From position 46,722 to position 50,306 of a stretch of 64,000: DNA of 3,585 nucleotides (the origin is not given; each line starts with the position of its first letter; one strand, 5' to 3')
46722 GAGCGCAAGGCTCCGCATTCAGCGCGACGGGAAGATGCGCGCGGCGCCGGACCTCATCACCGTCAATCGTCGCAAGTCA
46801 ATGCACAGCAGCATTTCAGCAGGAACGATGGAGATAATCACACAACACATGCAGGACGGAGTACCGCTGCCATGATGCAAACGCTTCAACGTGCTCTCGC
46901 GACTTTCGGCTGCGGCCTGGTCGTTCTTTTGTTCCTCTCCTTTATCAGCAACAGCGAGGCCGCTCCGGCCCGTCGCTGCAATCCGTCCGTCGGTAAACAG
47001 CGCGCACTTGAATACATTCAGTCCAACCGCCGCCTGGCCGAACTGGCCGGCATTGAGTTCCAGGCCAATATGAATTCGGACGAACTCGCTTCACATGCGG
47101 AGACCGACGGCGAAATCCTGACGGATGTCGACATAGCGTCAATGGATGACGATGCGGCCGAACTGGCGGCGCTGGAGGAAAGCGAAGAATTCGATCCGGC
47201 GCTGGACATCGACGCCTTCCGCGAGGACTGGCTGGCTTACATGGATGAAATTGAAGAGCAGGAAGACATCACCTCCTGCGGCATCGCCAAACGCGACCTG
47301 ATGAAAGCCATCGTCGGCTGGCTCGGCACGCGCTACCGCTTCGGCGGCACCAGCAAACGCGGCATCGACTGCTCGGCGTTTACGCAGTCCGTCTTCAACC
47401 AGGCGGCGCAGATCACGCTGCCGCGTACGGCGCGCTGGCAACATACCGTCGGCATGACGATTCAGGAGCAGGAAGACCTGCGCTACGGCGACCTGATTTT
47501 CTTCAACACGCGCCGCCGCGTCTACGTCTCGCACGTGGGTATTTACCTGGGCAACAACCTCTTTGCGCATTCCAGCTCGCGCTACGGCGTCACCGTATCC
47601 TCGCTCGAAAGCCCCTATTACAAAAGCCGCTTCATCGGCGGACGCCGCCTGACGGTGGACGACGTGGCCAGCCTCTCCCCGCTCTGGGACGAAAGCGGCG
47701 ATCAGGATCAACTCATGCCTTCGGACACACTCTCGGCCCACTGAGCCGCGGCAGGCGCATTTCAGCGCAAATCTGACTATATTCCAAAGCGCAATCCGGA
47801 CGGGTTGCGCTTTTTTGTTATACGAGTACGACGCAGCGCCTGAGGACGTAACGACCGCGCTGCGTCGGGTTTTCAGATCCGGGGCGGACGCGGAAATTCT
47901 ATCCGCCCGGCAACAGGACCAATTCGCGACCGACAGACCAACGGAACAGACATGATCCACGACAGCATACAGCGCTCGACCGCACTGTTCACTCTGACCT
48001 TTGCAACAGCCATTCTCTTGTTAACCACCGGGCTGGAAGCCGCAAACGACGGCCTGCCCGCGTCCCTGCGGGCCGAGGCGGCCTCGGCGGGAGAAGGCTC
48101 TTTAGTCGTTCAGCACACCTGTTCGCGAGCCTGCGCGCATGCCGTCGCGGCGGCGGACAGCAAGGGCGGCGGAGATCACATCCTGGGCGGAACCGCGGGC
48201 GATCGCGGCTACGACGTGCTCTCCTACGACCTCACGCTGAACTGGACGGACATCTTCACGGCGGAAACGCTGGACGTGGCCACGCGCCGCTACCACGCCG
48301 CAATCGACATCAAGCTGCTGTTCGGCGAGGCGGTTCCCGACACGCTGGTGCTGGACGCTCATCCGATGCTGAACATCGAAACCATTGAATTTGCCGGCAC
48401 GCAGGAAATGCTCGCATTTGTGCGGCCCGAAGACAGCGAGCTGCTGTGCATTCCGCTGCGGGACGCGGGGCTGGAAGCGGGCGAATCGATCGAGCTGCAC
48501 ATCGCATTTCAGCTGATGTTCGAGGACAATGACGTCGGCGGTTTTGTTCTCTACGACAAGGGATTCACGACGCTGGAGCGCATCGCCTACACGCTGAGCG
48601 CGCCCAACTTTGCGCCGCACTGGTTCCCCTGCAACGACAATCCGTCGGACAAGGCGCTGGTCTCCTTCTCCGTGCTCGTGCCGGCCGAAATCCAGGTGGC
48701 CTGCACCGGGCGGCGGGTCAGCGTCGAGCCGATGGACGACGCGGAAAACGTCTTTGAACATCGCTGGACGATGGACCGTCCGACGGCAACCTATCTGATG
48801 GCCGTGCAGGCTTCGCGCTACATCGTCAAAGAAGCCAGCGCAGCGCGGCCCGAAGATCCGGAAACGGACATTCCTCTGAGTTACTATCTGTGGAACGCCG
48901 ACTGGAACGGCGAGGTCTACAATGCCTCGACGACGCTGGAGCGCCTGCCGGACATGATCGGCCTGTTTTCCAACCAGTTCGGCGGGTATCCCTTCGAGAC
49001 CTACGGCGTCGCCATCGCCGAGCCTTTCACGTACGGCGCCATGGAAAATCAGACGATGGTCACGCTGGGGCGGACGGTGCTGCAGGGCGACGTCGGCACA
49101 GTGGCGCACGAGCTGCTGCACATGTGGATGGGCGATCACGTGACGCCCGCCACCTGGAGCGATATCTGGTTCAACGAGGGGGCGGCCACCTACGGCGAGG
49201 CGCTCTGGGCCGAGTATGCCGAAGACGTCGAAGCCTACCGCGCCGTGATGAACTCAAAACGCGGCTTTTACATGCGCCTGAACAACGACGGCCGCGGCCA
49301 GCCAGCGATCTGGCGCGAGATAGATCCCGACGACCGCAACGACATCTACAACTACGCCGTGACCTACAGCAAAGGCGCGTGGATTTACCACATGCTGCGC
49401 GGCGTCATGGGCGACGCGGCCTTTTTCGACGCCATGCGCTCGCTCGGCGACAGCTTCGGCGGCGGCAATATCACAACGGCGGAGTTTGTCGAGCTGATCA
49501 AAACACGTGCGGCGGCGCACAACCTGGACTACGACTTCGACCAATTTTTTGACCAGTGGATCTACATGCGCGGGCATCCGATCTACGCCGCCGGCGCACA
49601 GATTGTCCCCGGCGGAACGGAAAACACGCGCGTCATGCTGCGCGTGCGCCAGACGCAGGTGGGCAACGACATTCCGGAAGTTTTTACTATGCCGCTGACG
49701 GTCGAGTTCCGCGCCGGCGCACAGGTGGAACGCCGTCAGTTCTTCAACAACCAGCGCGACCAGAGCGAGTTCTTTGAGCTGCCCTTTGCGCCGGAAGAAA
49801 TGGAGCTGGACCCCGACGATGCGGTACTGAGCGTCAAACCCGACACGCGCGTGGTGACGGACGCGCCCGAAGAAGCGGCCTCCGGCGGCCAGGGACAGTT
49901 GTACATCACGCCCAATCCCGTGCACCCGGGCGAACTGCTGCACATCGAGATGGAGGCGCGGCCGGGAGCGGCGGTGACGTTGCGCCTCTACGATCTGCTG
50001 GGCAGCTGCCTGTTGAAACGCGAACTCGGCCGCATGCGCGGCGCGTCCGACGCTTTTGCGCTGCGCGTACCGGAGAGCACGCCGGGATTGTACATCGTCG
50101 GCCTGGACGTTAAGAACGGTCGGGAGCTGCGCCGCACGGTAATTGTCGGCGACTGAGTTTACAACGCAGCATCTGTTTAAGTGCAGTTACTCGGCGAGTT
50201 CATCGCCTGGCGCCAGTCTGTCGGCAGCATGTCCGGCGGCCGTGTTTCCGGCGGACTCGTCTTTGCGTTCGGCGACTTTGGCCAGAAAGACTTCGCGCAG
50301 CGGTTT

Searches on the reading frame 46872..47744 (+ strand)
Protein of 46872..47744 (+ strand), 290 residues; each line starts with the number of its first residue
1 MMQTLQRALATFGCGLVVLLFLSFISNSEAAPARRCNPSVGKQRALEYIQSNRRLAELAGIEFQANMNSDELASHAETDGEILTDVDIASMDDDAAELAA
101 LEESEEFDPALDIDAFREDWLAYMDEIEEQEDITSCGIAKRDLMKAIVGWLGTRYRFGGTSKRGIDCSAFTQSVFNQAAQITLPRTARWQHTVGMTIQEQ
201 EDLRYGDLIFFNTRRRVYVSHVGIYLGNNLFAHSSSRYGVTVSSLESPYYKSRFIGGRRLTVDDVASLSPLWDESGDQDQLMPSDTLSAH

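Call 67: search_protein_families(library=pfam, proteins=[window:46872-47744:+], max_evalue=0.0001)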
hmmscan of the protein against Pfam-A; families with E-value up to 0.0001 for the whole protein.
window:46872-47744:+ (290 aa): 1 family
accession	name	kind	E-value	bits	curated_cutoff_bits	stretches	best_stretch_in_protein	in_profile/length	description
PF00877.26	NLPC_P60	-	9.7e-29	99.9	23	1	152-259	1-105/105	NlpC/P60 family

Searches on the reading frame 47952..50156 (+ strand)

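Call 67: search_protein_families(library=pfam, proteins=[window:47952-50156:+], max_evalue=0.0001)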
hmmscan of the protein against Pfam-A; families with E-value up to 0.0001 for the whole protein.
window:47952-50156:+ (734 aa): 2 families
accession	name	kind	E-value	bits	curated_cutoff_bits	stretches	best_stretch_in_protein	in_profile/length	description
PF01433.26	Peptidase_M1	-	6.7e-34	117.8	27.7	1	329-536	3-218/218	Peptidase family M1 domain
PF17900.6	Peptidase_M1_N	-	8.4e-09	36.2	25.8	1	111-282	15-186/186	Peptidase M1 N-terminal domain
